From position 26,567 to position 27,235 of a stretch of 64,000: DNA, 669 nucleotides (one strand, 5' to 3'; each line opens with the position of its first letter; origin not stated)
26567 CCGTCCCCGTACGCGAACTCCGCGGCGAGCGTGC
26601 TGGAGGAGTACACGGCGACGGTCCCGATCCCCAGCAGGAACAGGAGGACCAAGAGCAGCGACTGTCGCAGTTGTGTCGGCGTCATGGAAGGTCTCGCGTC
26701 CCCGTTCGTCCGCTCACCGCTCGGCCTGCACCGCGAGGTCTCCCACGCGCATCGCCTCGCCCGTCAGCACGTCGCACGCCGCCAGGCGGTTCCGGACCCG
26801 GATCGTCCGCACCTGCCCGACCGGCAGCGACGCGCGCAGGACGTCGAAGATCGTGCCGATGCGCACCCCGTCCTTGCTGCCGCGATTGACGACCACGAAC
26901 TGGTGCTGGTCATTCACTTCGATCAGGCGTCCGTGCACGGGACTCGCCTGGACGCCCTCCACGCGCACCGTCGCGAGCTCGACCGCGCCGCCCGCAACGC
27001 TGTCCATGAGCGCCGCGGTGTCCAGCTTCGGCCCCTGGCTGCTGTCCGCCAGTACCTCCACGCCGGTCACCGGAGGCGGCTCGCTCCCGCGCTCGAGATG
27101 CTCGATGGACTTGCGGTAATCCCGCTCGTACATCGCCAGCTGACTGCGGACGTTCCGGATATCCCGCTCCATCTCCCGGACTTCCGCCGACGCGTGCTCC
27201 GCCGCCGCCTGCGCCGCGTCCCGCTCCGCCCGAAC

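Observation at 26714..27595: Uncharacterised membrane-anchored coiled-coil gene inserted between murD and ftsW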

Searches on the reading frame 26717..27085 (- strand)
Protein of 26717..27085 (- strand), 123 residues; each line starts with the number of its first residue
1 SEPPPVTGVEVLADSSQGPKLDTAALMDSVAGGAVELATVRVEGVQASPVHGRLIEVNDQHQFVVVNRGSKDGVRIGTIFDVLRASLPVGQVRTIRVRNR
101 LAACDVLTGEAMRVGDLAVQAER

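Call 10: search_protein_families(library=pfam, proteins=[window:26717-27085:-], max_evalue=10)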
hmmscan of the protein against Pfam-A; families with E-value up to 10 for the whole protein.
window:26717-27085:- (123 aa): 2 families
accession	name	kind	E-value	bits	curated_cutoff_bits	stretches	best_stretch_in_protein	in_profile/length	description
PF03880.21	DbpA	-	0.025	15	25.6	1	66-114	4-54/72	DbpA RNA binding domain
PF04085.20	MreC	-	0.043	14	28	1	58-94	7-41/147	Rod shape-determining protein MreC, barrel core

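Call 32: find_homologous_proteins(query=A4, max_evalue=0.00001)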
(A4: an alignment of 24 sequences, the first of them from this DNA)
Query A4 (24 sequences) (115 aa, profile of the alignment): 14 proteins with E <= 0.00001 among 3315 candidates.
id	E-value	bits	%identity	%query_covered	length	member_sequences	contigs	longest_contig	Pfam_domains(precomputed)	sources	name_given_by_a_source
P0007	9.6e-44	166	45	81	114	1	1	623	-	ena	-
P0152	1.2e-42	162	45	81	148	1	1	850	-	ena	-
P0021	4.6e-41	157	46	97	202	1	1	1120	-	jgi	jgi:hypothetical protein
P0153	2.9e-40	154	45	78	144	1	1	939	-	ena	-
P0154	6.6e-38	147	46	77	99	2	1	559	-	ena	-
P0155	2.4e-36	142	55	77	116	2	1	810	-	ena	-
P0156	1.3e-34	136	41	76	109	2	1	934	-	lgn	-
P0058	1.1e-33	133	37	77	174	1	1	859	-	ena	-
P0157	1.9e-32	129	46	62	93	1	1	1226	-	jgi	jgi:hypothetical protein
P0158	2.3e-29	119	45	64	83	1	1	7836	-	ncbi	-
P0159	2.4e-28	116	56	58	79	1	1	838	-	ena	-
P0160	9.1e-24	101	40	58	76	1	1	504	PF04085.21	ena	-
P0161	9.8e-14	69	33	65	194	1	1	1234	-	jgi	-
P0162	6.4e-12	63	29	64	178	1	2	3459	-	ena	-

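Call 41: predict_structure(alignment_id=A4)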
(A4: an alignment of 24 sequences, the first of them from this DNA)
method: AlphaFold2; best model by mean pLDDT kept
length: 115 residues; sequences in the alignment: 24
mean_pLDDT: 83.0   pTM: 0.62
mean pLDDT of the five models: 83.0, 81.6, 81.4, 81.2, 79.6
residues with pLDDT >= 90: 65; 70-90: 12; 50-70: 38; < 50: 0
segments of 3 or more residues with pLDDT < 50: none
pLDDT, mean of each block of 10 residues (from residue 1): 58 58 61 68 96 96 89 97 97 96 96 84
secondary structure, 60 per line:
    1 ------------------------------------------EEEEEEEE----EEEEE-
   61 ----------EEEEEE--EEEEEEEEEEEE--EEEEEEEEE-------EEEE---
elements in order: E43-50 E55-59 E71-76 E79-90 E93-101 E109-112

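Call 47: fold_search(model_id=the predicted structure, library=pdb)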
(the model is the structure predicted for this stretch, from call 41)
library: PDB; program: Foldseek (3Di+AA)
matches with E <= 10: 1432; with E <= 0.001: 0
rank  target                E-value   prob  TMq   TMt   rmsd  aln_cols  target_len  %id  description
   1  9io5_J                3.6e-03  1.00  0.53  0.11   2.1        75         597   16  Cryo-EM structure of G1-ATPase dimer from Mycoplasma mobile gliding machinery (released 2025-03-12)
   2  9io5_I                4.2e-03  1.00  0.53  0.12   2.2        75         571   16  Cryo-EM structure of G1-ATPase dimer from Mycoplasma mobile gliding machinery (released 2025-03-12)
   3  9io5_B                5.0e-03  1.00  0.54  0.12   2.0        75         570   16  Cryo-EM structure of G1-ATPase dimer from Mycoplasma mobile gliding machinery (released 2025-03-12)
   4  9io5_A                5.0e-03  1.00  0.53  0.13   2.1        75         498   16  Cryo-EM structure of G1-ATPase dimer from Mycoplasma mobile gliding machinery (released 2025-03-12)
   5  2hld_D                6.2e-03  1.00  0.52  0.14   2.6        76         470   12  Crystal structure of yeast mitochondrial F1-ATPase (released 2006-11-28)
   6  9io5_C                6.5e-03  1.00  0.53  0.12   2.1        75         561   16  Cryo-EM structure of G1-ATPase dimer from Mycoplasma mobile gliding machinery (released 2025-03-12)
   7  9io5_H                6.5e-03  1.00  0.53  0.13   2.2        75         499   16  Cryo-EM structure of G1-ATPase dimer from Mycoplasma mobile gliding machinery (released 2025-03-12)
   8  9its_C                7.3e-03  1.00  0.52  0.13   6.4        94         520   16  Chloroflexus aurantiacus ADP-bound ATP synthase, state 1 (released 2025-03-19)
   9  6tdu_AD               8.1e-03  1.00  0.50  0.13   2.6        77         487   14  Cryo-EM structure of Euglena gracilis mitochondrial ATP synthase, full dimer, rotational states 1 (released 2019-11-27)
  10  2wpd_F                8.6e-03  1.00  0.53  0.14   2.5        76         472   12  The Mg.ADP inhibited state of the yeast F1c10 ATP synthase (released 2010-07-07)
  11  3fks_D                8.6e-03  1.00  0.53  0.14   2.5        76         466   12  Yeast F1 ATPase in the absence of bound nucleotides (released 2009-03-03)
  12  3fks_F                1.1e-02  1.00  0.54  0.14   2.5        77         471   13  Yeast F1 ATPase in the absence of bound nucleotides (released 2009-03-03)
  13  3ofn_M                1.1e-02  1.00  0.52  0.14   2.5        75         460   12  Structure of four mutant forms of yeast F1 ATPase: alpha-N67I (released 2010-09-15)
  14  6fkf_B                1.1e-02  1.00  0.51  0.13   3.1        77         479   12  Chloroplast F1Fo conformation 1 (released 2018-05-23)
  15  8z5n_0                1.1e-02  1.00  0.51  0.18   5.9        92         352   13  Cryo-EM structure of the LPHT ring (released 2025-10-22)
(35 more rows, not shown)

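Call 76: search_solved_structures(query=A4, max_evalue=10, show_alignments=2)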
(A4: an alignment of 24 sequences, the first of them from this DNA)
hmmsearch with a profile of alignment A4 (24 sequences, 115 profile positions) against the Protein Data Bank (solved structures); distinct sequences matched with E-value up to 10: 7.
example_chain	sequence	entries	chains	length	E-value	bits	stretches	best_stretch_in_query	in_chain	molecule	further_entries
3jc8_Ta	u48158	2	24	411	4e-05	26.6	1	49-76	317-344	LysM domain protein | TsaP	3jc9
5b6l_A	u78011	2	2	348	0.0092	19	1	63-112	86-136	Putative serine protease HhoA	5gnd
5t69_A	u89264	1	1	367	0.01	18.8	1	63-112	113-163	Putative serine protease HhoA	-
5t63_A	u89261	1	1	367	0.01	18.8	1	63-112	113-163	Putative serine protease HhoA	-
7eft_A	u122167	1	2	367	0.039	16.9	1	38-94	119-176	Cell shape protein MreC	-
6zlv_A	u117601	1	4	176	0.77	12.8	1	45-83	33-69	Rod shape-determining protein MreC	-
6zm0_AAA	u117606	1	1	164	0.88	12.6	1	47-83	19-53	Cell shape-determining protein MreC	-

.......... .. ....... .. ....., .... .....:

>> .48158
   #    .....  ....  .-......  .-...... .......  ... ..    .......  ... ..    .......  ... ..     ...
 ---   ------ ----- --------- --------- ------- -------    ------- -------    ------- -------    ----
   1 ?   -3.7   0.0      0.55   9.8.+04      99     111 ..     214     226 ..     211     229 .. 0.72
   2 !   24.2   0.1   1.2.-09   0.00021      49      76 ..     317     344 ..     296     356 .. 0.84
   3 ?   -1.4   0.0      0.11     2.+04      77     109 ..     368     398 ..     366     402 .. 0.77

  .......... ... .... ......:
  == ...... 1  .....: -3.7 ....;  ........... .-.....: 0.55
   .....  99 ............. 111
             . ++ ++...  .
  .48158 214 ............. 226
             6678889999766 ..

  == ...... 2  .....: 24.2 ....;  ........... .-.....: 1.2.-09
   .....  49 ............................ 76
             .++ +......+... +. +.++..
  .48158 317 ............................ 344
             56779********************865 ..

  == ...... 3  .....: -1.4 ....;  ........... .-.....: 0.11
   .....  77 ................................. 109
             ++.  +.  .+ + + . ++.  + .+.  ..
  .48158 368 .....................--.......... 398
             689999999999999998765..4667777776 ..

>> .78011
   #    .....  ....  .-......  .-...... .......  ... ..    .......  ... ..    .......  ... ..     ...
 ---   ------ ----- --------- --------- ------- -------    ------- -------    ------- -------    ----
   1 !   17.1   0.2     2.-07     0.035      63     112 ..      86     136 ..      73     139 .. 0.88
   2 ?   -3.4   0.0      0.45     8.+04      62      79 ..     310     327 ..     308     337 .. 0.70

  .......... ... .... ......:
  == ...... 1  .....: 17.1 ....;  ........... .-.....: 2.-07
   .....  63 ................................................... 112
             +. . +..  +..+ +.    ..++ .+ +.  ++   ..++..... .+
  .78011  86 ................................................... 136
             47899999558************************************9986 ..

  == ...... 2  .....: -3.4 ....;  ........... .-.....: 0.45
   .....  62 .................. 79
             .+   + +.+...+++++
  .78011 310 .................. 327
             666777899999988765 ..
